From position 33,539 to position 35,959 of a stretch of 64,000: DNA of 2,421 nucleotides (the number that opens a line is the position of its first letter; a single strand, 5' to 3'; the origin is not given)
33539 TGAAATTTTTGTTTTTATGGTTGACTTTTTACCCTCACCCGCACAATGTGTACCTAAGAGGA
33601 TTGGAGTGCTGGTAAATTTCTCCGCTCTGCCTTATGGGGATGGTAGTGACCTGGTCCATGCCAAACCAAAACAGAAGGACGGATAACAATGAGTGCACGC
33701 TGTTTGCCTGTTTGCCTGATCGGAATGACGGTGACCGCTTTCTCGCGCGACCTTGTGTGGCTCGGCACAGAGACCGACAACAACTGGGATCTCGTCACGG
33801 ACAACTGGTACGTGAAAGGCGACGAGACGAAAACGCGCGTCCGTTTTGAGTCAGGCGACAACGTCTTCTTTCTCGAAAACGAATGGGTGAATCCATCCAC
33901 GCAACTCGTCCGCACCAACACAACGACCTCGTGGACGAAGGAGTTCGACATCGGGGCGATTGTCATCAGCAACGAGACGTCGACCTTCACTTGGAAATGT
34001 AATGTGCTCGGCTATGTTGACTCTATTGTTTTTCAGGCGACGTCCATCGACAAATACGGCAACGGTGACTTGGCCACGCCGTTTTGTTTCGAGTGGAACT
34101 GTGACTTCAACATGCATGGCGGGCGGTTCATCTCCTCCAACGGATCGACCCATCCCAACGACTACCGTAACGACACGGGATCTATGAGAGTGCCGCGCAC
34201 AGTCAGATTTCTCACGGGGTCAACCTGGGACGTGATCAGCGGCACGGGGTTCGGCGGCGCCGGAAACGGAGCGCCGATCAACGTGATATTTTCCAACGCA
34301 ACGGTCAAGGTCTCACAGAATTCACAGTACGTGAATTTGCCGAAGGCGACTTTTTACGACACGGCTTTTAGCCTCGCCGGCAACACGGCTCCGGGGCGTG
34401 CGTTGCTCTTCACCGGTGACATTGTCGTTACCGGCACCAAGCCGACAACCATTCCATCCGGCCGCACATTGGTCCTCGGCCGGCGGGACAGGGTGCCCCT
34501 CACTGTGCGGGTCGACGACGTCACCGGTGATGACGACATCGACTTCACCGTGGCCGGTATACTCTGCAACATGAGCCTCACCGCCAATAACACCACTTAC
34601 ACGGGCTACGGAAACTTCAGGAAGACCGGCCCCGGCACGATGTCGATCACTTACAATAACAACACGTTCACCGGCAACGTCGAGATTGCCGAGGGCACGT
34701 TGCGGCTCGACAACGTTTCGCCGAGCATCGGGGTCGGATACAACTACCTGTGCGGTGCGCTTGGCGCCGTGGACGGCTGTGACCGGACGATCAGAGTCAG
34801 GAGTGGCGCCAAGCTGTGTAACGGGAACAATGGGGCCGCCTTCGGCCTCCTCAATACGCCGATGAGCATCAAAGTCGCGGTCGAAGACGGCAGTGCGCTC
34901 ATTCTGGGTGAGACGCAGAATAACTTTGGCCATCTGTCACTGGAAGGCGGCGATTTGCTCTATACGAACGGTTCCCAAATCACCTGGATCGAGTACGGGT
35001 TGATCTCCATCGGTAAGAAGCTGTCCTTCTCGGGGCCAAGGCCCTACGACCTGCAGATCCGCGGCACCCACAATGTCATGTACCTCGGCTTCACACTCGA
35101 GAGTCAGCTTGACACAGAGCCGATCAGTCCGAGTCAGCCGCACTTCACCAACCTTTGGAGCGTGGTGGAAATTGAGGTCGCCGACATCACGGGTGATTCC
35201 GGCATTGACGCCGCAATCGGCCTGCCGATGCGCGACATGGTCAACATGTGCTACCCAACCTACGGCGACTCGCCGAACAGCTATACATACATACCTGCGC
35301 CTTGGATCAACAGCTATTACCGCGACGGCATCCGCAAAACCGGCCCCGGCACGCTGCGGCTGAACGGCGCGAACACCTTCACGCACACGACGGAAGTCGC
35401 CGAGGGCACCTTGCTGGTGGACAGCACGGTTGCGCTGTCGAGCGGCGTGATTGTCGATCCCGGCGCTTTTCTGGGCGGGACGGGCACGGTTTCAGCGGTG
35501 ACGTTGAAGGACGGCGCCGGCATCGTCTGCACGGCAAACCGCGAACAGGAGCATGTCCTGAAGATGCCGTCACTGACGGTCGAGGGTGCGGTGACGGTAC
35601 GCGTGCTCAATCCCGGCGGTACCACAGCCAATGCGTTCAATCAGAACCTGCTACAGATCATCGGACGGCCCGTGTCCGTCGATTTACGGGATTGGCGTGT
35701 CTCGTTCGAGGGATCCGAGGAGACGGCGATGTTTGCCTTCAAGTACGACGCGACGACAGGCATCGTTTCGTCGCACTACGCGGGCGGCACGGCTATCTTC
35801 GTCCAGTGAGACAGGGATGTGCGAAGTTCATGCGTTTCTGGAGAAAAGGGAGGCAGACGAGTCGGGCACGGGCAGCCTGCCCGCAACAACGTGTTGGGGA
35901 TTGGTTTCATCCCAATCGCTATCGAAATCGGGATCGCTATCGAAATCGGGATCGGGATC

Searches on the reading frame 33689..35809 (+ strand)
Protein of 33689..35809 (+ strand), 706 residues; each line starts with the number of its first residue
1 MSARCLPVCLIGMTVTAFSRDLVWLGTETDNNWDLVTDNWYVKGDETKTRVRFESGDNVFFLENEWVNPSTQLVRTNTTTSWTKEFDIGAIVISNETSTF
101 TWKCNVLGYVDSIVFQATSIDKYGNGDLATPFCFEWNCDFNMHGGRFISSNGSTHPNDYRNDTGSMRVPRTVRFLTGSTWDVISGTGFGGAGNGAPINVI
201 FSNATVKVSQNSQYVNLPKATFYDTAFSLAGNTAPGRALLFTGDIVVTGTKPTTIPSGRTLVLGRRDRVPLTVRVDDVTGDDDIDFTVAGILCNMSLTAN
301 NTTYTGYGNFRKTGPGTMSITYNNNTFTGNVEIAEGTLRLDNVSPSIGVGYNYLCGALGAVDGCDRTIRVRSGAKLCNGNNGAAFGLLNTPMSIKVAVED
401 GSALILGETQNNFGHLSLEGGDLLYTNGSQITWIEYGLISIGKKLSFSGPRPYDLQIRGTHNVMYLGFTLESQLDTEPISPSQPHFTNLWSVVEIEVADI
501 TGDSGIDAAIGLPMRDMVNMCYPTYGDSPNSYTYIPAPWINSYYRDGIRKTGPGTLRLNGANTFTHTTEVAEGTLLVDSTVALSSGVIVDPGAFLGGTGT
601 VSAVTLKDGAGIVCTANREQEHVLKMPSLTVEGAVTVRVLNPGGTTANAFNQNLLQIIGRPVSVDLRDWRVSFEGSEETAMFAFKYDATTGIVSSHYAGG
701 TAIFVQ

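Call 5: search_protein_families(library=pfam, proteins=[window:33689-35809:+], max_evalue=0.01)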
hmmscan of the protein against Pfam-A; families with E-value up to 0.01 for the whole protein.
window:33689-35809:+ (706 aa): 1 family
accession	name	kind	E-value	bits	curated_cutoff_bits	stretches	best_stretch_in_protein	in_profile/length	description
PF12951.13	PATR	-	5e-14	52.5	27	2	549-577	2-30/30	Passenger-associated-transport-repeat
